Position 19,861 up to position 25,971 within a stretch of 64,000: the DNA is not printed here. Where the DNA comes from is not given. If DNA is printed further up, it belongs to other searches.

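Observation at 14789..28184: A2M-PBP1C periplasmic module extended by a giant upstream repeat protein, all three translationally coupled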

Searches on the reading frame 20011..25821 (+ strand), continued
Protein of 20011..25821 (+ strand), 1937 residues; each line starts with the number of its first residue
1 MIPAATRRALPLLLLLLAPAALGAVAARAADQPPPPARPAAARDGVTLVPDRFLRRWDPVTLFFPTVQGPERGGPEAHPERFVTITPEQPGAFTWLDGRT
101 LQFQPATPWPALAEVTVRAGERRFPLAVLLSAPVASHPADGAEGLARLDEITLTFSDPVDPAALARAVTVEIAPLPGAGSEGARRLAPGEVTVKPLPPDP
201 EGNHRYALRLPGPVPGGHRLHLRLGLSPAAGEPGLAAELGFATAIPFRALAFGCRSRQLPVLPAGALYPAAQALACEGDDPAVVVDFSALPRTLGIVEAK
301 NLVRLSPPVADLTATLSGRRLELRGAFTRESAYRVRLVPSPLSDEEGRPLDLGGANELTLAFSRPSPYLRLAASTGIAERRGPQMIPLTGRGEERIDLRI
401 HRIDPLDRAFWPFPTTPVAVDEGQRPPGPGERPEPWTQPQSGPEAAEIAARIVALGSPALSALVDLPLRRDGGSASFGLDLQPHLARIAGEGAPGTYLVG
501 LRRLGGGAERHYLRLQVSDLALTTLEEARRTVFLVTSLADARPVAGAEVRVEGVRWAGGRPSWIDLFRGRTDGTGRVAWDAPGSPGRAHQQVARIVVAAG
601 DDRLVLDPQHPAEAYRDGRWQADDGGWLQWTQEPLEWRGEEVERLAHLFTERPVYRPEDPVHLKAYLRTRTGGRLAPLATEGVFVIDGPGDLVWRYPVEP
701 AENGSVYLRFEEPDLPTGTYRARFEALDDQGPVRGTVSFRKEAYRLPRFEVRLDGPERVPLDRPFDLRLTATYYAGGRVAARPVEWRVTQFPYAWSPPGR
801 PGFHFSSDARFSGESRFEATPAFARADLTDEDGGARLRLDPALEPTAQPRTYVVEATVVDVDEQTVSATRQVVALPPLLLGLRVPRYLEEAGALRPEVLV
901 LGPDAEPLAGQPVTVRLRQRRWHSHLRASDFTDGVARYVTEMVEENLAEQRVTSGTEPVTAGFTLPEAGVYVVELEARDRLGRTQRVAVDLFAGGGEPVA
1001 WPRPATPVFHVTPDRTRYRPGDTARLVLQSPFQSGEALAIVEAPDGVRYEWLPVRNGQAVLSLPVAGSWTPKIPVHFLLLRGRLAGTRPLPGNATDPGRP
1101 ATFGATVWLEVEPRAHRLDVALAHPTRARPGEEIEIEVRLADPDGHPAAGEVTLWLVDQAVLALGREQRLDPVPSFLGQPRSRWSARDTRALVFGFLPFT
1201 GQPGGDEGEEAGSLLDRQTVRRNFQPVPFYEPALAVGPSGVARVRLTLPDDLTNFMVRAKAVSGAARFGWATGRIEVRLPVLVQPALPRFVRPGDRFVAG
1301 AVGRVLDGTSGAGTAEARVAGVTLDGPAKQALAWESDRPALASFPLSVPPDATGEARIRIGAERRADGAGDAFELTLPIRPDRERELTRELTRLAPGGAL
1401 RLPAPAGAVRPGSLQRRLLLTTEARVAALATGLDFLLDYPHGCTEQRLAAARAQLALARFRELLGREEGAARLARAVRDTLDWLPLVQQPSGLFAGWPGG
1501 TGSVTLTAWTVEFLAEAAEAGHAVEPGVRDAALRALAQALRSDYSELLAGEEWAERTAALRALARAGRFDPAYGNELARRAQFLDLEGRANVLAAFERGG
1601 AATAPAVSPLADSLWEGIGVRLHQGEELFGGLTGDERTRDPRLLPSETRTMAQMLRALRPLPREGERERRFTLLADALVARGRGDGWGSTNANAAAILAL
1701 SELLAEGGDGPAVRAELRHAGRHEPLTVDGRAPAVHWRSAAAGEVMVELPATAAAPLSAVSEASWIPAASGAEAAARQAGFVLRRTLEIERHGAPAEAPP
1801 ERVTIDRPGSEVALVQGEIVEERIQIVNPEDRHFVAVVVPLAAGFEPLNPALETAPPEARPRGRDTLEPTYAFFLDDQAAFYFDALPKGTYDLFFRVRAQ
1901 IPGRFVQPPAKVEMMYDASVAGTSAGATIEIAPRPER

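Call 73: find_homologous_proteins(query=window:20011-25821:+)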
Query window:20011-25821:+ (1937 aa): 422 proteins with E <= 0.001 among 8000 candidates; the best 120 are listed.
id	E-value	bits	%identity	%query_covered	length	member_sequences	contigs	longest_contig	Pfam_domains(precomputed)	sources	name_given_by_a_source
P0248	0.0e+0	4260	99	100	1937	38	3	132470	PF07703.21,PF17973.8,PF11974.15,PF00207.29,PF01835.26,PF04234.19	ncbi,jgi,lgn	-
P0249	0.0e+0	3408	82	98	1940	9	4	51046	PF07703.21,PF17973.8,PF11974.15,PF00207.29,PF01835.26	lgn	-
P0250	0.0e+0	2710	66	98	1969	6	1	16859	PF07703.21,PF17973.8,PF11974.15,PF00207.29,PF01835.26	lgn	-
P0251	0.0e+0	2519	62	98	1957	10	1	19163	PF07703.21,PF17973.8,PF11974.15,PF00207.29,PF17962.8,PF01835.26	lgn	-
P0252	0.0e+0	2509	62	100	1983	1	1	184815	PF07703.21,PF17973.8,PF00207.29,PF01835.26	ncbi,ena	-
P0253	0.0e+0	2501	63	98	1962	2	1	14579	PF07703.21,PF17973.8,PF11974.15,PF00207.29,PF01835.26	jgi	-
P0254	0.0e+0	2491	62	98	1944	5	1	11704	PF07703.21,PF17973.8,PF11974.15,PF00207.29,PF01835.26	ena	-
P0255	0.0e+0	2483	62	99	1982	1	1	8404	PF07703.21,PF17973.8,PF11974.15,PF00207.29,PF01835.26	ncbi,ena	-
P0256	0.0e+0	2471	62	98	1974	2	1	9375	PF07703.21,PF17973.8,PF00207.29,PF01835.26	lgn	-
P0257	0.0e+0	2465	62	98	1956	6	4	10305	PF07703.21,PF17973.8,PF00207.29,PF01835.26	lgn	-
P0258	0.0e+0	2452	60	97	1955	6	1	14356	PF07703.21,PF17973.8,PF11974.15,PF00207.29,PF01835.26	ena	-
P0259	0.0e+0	2450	60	97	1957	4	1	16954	PF07703.21,PF17973.8,PF13205.13,PF11974.15,PF00207.29,PF17964.8,PF01835.26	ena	-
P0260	0.0e+0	2450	60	97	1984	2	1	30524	PF07703.21,PF17973.8,PF11974.15,PF00207.29,PF01835.26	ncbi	-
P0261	0.0e+0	2447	60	99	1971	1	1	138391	PF07703.21,PF17973.8,PF13205.13,PF11974.15,PF00207.29,PF01835.26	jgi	jgi:uncharacterized protein YfaS (alpha-2-macroglobulin family)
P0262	0.0e+0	2446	60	98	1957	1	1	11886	PF07703.21,PF17973.8,PF13205.13,PF11974.15,PF00207.29,PF17964.8,PF01835.26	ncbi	-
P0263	0.0e+0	2444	59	97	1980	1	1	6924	PF07703.21,PF17973.8,PF11974.15,PF00207.29,PF17964.8,PF01835.26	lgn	-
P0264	0.0e+0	2443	59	97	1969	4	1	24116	PF07703.21,PF17973.8,PF13205.13,PF11974.15,PF00207.29,PF17964.8,PF01835.26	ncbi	-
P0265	0.0e+0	2442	62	98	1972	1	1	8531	PF07703.21,PF17973.8,PF00207.29,PF01835.26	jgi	-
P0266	0.0e+0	2432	60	98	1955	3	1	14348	PF07703.21,PF17973.8,PF11974.15,PF00207.29,PF01835.26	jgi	jgi:uncharacterized protein YfaS (alpha-2-macroglobulin family)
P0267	0.0e+0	2431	60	97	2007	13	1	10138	PF07703.21,PF17973.8,PF11974.15,PF00207.29,PF01835.26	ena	-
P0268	0.0e+0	2420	59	98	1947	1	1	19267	PF07703.21,PF17973.8,PF11974.15,PF00207.29,PF01835.26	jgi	jgi:uncharacterized protein YfaS (alpha-2-macroglobulin family)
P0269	0.0e+0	2420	59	97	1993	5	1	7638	PF07703.21,PF17973.8,PF13205.13,PF11974.15,PF00207.29,PF17964.8,PF01835.26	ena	-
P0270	0.0e+0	2418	62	98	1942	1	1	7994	PF07703.21,PF17973.8,PF13205.13,PF00207.29,PF01835.26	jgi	jgi:uncharacterized protein YfaS (alpha-2-macroglobulin family)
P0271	0.0e+0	2398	61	98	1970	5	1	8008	PF07703.21,PF17973.8,PF11974.15,PF00207.29,PF01835.26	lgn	-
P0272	0.0e+0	2379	59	98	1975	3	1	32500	PF07703.21,PF17973.8,PF13205.13,PF11974.15,PF00207.29,PF01835.26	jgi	jgi:uncharacterized protein YfaS (alpha-2-macroglobulin family)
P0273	0.0e+0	2376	59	98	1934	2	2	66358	PF07703.21,PF17973.8,PF13205.13,PF11974.15,PF00207.29,PF01835.26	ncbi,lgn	-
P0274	0.0e+0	2263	57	99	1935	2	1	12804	PF07703.21,PF17973.8,PF11974.15,PF00207.29,PF17962.8,PF01835.26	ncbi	-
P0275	0.0e+0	2234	56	99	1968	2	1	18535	PF07703.21,PF17973.8,PF11974.15,PF00207.29,PF17962.8,PF01835.26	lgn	-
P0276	0.0e+0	2220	55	98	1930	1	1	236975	PF07703.21,PF17973.8,PF11974.15,PF00207.29,PF17962.8,PF01835.26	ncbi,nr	ncbi:MAG TPA: alpha-2-macroglobulin family protein [Thermoanaerobaculia bacterium]|nr:alpha-2-macrog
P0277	0.0e+0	2212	55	98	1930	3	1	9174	PF07703.21,PF17973.8,PF11974.15,PF00207.29,PF17962.8,PF01835.26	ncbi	-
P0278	0.0e+0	2197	65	82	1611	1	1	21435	PF07703.21,PF17973.8,PF11974.15,PF00207.29,PF17962.8,PF01835.26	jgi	-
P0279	0.0e+0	2159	53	100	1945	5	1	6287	PF07703.21,PF17973.8,PF13205.13,PF00207.29,PF01835.26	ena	-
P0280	0.0e+0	2157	54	97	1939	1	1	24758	PF07703.21,PF17973.8,PF11974.15,PF00207.29,PF17962.8,PF01835.26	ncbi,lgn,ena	-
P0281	0.0e+0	2153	54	99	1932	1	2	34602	PF07703.21,PF17973.8,PF00207.29,PF01835.26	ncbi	-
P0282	0.0e+0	2137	53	99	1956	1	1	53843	PF07703.21,PF17973.8,PF11974.15,PF00207.29,PF17962.8,PF01835.26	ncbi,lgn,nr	ncbi:MAG: alpha-2-macroglobulin [Vicinamibacteria bacterium]|nr:alpha-2-macroglobulin [Vicinamibacte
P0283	0.0e+0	2133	55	98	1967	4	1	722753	PF07703.21,PF17973.8,PF11974.15,PF00207.29,PF01835.26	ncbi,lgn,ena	-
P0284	0.0e+0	2125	53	99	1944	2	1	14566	PF07703.21,PF17973.8,PF11974.15,PF00207.29,PF01835.26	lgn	-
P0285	0.0e+0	2122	53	99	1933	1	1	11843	PF07703.21,PF17973.8,PF00207.29,PF01835.26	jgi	jgi:uncharacterized protein YfaS (alpha-2-macroglobulin family)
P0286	0.0e+0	2121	55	97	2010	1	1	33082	PF07703.21,PF17973.8,PF11974.15,PF00207.29,PF01835.26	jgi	jgi:alpha-2-macroglobulin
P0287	0.0e+0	2119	53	98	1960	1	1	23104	PF07703.21,PF17973.8,PF00207.29,PF17962.8,PF01835.26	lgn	-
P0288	0.0e+0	2117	53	99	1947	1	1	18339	PF07703.21,PF17973.8,PF00207.29,PF01835.26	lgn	-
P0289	0.0e+0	2116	52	99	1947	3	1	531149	PF07703.21,PF17973.8,PF11974.15,PF00207.29,PF01835.26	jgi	-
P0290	0.0e+0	2114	52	99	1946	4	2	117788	PF07703.21,PF17973.8,PF00207.29,PF01835.26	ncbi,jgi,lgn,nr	ncbi:MAG: alpha-2-macroglobulin [Acidobacteria bacterium]|nr:alpha-2-macroglobulin [Acidobacteriota 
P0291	0.0e+0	2112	54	100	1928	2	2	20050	PF07703.21,PF17973.8,PF00207.29,PF01835.26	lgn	-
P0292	0.0e+0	2110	53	98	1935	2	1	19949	PF07703.21,PF17973.8,PF00207.29,PF01835.26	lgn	-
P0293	0.0e+0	2109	52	100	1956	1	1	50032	PF07703.21,PF17973.8,PF11974.15,PF00207.29,PF17962.8,PF01835.26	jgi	jgi:uncharacterized protein YfaS (alpha-2-macroglobulin family)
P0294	0.0e+0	2109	53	99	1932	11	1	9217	PF07703.21,PF17973.8,PF00207.29,PF01835.26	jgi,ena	-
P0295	0.0e+0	2109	53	98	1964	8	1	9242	PF07703.21,PF17973.8,PF00207.29,PF01835.26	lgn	-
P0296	0.0e+0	2108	52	99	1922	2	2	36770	PF07703.21,PF17973.8,PF13205.13,PF11974.15,PF00207.29,PF01835.26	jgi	-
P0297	0.0e+0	2108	52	99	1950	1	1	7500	PF07703.21,PF17973.8,PF00207.29,PF01835.26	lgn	-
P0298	0.0e+0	2105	53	97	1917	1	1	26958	PF07703.21,PF17973.8,PF11974.15,PF00207.29,PF01835.26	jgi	jgi:uncharacterized protein YfaS (alpha-2-macroglobulin family)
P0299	0.0e+0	2103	52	98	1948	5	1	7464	PF07703.21,PF17973.8,PF11974.15,PF00207.29,PF01835.26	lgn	-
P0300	0.0e+0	2102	51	100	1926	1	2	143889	PF07703.21,PF17973.8,PF11974.15,PF00207.29,PF01835.26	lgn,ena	-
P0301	0.0e+0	2101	53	98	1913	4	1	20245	PF07703.21,PF17973.8,PF11974.15,PF00207.29,PF01835.26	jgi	jgi:uncharacterized protein YfaS (alpha-2-macroglobulin family)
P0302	0.0e+0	2101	53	98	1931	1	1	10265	PF07703.21,PF17973.8,PF00207.29,PF01835.26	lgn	-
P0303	0.0e+0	2101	55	98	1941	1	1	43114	PF07703.21,PF17973.8,PF11974.15,PF00207.29,PF01835.26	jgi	jgi:hypothetical protein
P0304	0.0e+0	2100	53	98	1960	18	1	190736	PF07703.21,PF17973.8,PF00207.29,PF01835.26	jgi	jgi:hypothetical protein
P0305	0.0e+0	2099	53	99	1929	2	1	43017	PF07703.21,PF17973.8,PF11974.15,PF00207.29,PF01835.26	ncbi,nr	ncbi:MAG: hypothetical protein MUF10_00540 [Thermoanaerobaculaceae bacterium]|nr:hypothetical protei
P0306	0.0e+0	2099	53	98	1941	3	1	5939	PF07703.21,PF17973.8,PF11974.15,PF00207.29,PF01835.26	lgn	-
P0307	0.0e+0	2098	53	100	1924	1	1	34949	PF07703.21,PF17973.8,PF11974.15,PF00207.29,PF17962.8,PF01835.26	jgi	jgi:alpha-2-macroglobulin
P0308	0.0e+0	2097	53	98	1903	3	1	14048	PF07703.21,PF17973.8,PF00207.29,PF17962.8,PF01835.26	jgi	jgi:uncharacterized protein YfaS (alpha-2-macroglobulin family)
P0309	0.0e+0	2097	53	99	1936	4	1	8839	PF07703.21,PF17973.8,PF11974.15,PF00207.29,PF01835.26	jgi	jgi:uncharacterized protein YfaS (alpha-2-macroglobulin family)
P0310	0.0e+0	2096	53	99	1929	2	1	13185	PF07703.21,PF17973.8,PF11974.15,PF00207.29,PF01835.26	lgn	-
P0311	0.0e+0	2092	53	98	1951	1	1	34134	PF07703.21,PF17973.8,PF00207.29,PF01835.26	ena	-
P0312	0.0e+0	2091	53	99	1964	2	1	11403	PF07703.21,PF17973.8,PF13205.13,PF11974.15,PF00207.29,PF01835.26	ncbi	-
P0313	0.0e+0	2090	52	100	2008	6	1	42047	PF07703.21,PF17973.8,PF11974.15,PF00207.29,PF01835.26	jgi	jgi:uncharacterized protein YfaS (alpha-2-macroglobulin family)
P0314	0.0e+0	2090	52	98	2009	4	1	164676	PF07703.21,PF17973.8,PF11974.15,PF00207.29,PF01835.26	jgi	-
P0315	0.0e+0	2088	51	98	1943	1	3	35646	PF07703.21,PF17973.8,PF13205.13,PF11974.15,PF00207.29,PF17791.8,PF01835.26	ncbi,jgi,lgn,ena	-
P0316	0.0e+0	2086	53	98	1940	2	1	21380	PF07703.21,PF17973.8,PF11974.15,PF00207.29,PF01835.26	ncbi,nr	ncbi:MAG TPA: MG2 domain-containing protein [Thermoanaerobaculaceae bacterium]|nr:MG2 domain-contain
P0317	0.0e+0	2085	53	98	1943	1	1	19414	PF07703.21,PF17973.8,PF00207.29,PF17962.8,PF01835.26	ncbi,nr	ncbi:MAG: MG2 domain-containing protein [Vicinamibacteria bacterium]|nr:MG2 domain-containing protei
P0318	0.0e+0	2085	53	99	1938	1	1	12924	PF07703.21,PF17973.8,PF11974.15,PF00207.29,PF01835.26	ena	-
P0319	0.0e+0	2084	52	98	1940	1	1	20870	PF07703.21,PF17973.8,PF11974.15,PF00207.29,PF01835.26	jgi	-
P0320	0.0e+0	2083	52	100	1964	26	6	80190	PF07703.21,PF17973.8,PF13205.13,PF11974.15,PF00207.29,PF01835.26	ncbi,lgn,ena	-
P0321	0.0e+0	2082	52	100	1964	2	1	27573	PF07703.21,PF17973.8,PF13205.13,PF11974.15,PF00207.29,PF01835.26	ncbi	-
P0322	0.0e+0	2082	51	99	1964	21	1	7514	PF07703.21,PF17973.8,PF00207.29,PF01835.26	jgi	jgi:uncharacterized protein YfaS (alpha-2-macroglobulin family)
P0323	0.0e+0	2081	54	99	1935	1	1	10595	PF07703.21,PF17973.8,PF11974.15,PF00207.29,PF01835.26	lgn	-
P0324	0.0e+0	2080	52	98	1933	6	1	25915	PF07703.21,PF17973.8,PF13205.13,PF11974.15,PF00207.29,PF01835.26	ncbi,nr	ncbi:MAG: alpha-2-macroglobulin [Acidobacteria bacterium]|nr:alpha-2-macroglobulin [Acidobacteriota 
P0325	0.0e+0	2079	53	98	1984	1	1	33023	PF07703.21,PF17973.8,PF00207.29,PF01835.26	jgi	jgi:alpha-2-macroglobulin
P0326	0.0e+0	2079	52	97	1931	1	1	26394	PF07703.21,PF17973.8,PF00207.29,PF17962.8,PF01835.26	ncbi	-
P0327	0.0e+0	2078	52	98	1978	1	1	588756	PF07703.21,PF17973.8,PF11974.15,PF00207.29,PF17962.8,PF01835.26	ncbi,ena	-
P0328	0.0e+0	2077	51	100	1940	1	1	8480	PF07703.21,PF17973.8,PF11974.15,PF00207.29,PF17962.8,PF01835.26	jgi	jgi:uncharacterized protein YfaS (alpha-2-macroglobulin family)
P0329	0.0e+0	2075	52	98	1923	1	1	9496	PF07703.21,PF17973.8,PF13205.13,PF11974.15,PF00207.29,PF01835.26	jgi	jgi:uncharacterized protein YfaS (alpha-2-macroglobulin family)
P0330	0.0e+0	2074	51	99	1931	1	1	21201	PF07703.21,PF17973.8,PF00207.29,PF17962.8,PF01835.26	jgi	jgi:uncharacterized protein YfaS (alpha-2-macroglobulin family)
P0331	0.0e+0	2071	52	98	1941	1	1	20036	PF07703.21,PF17973.8,PF00207.29,PF17962.8,PF01835.26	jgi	-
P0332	0.0e+0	2070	51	100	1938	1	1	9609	PF07703.21,PF17973.8,PF13205.13,PF00207.29,PF01835.26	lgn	-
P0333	0.0e+0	2070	51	99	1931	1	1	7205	PF07703.21,PF17973.8,PF00207.29,PF01835.26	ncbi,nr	ncbi:MAG TPA: MG2 domain-containing protein [Myxococcales bacterium]|nr:MG2 domain-containing protei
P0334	0.0e+0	2070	51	99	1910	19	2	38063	PF07703.21,PF17973.8,PF11974.15,PF00207.29,PF01835.26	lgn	-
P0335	0.0e+0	2069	52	99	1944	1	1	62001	PF07703.21,PF17973.8,PF11974.15,PF00207.29,PF01835.26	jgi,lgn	jgi:hypothetical protein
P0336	0.0e+0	2069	52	98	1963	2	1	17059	PF07703.21,PF17973.8,PF11974.15,PF00207.29,PF01835.26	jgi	jgi:uncharacterized protein YfaS (alpha-2-macroglobulin family)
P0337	0.0e+0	2067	52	98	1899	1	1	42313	PF07703.21,PF17973.8,PF00207.29,PF17962.8,PF01835.26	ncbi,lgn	-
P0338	0.0e+0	2062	53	99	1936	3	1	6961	PF07703.21,PF17973.8,PF11974.15,PF00207.29,PF17962.8,PF01835.26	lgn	-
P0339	0.0e+0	2062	53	99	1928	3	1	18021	PF07703.21,PF17973.8,PF00207.29,PF01835.26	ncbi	-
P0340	0.0e+0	2062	52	98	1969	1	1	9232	PF07703.21,PF17973.8,PF13205.13,PF11974.15,PF00207.29,PF01835.26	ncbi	-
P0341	0.0e+0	2059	51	99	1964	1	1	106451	PF07703.21,PF17973.8,PF13205.13,PF00207.29,PF01835.26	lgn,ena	-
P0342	0.0e+0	2058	52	97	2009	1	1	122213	PF07703.21,PF17973.8,PF00207.29,PF01835.26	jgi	jgi:uncharacterized protein YfaS (alpha-2-macroglobulin family)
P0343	0.0e+0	2057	51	99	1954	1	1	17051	PF07703.21,PF17973.8,PF00207.29,PF01835.26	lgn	-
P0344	0.0e+0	2057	51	98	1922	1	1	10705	PF07703.21,PF17973.8,PF11974.15,PF00207.29,PF17962.8,PF01835.26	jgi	jgi:uncharacterized protein YfaS (alpha-2-macroglobulin family)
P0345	0.0e+0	2057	54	97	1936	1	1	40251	PF07703.21,PF17973.8,PF11974.15,PF00207.29,PF01835.26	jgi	-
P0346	0.0e+0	2055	52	98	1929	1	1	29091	PF07703.21,PF17973.8,PF00207.29,PF17962.8,PF01835.26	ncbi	-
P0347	0.0e+0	2054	51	98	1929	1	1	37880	PF07703.21,PF17973.8,PF13205.13,PF00207.29,PF17962.8,PF01835.26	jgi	jgi:uncharacterized protein YfaS (alpha-2-macroglobulin family)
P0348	0.0e+0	2053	52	98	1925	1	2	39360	PF07703.21,PF17973.8,PF11974.15,PF00207.29,PF17962.8,PF01835.26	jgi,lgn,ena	jgi:hypothetical protein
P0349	0.0e+0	2050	52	98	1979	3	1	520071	PF07703.21,PF17973.8,PF11974.15,PF00207.29,PF01835.26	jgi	jgi:uncharacterized protein YfaS (alpha-2-macroglobulin family)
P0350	0.0e+0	2049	53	98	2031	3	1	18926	PF07703.21,PF17973.8,PF11974.15,PF00207.29,PF01835.26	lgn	-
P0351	0.0e+0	2049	51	99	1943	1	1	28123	PF07703.21,PF17973.8,PF11974.15,PF00207.29,PF17962.8,PF01835.26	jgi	jgi:alpha-2-macroglobulin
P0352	0.0e+0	2048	52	98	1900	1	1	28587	PF07703.21,PF17973.8,PF00207.29,PF01835.26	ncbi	-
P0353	0.0e+0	2047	52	98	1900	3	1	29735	PF07703.21,PF17973.8,PF11974.15,PF00207.29,PF01835.26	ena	-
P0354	0.0e+0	2047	52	99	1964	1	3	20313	PF07703.21,PF17973.8,PF11974.15,PF00207.29,PF01835.26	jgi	jgi:uncharacterized protein YfaS (alpha-2-macroglobulin family)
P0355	0.0e+0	2046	60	80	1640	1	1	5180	PF07703.21,PF13205.13,PF11974.15,PF00207.29,PF17964.8,PF01835.26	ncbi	ncbi:MAG: alpha-2-macroglobulin family protein, partial [Thermoanaerobaculia bacterium]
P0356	0.0e+0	2045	52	98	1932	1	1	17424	PF07703.21,PF17973.8,PF00207.29,PF17962.8,PF01835.26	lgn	-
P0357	0.0e+0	2044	52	98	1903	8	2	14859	PF07703.21,PF17973.8,PF00207.29,PF17962.8,PF01835.26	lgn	-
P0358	0.0e+0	2044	53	98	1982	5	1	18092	PF07703.21,PF17973.8,PF13205.13,PF00207.29,PF01835.26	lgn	-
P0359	0.0e+0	2044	52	98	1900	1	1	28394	PF07703.21,PF17973.8,PF00207.29,PF01835.26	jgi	jgi:uncharacterized protein YfaS (alpha-2-macroglobulin family)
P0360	0.0e+0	2043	51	99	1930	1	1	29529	PF07703.21,PF17973.8,PF11974.15,PF00207.29,PF17962.8,PF01835.26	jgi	jgi:uncharacterized protein YfaS (alpha-2-macroglobulin family)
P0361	0.0e+0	2040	52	98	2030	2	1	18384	PF07703.21,PF17973.8,PF00207.29,PF01835.26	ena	-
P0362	0.0e+0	2038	53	97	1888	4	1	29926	PF07703.21,PF17973.8,PF00207.29,PF01835.26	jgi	jgi:hypothetical protein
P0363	0.0e+0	2035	54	89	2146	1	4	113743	PF07703.21,PF17973.8,PF11974.15,PF00207.29,PF17962.8,PF01835.26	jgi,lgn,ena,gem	-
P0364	0.0e+0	2035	53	98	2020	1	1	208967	PF07703.21,PF17973.8,PF00207.29,PF17962.8,PF01835.26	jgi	jgi:alpha-2-macroglobulin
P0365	0.0e+0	2033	51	99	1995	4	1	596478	PF07703.21,PF17973.8,PF00207.29,PF01835.26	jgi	jgi:uncharacterized protein YfaS (alpha-2-macroglobulin family)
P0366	0.0e+0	2032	50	99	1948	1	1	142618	PF07703.21,PF17973.8,PF11974.15,PF00207.29,PF01835.26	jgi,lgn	jgi:hypothetical protein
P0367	0.0e+0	2032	50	99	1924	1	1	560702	PF07703.21,PF17973.8,PF00207.29,PF01835.26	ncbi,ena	-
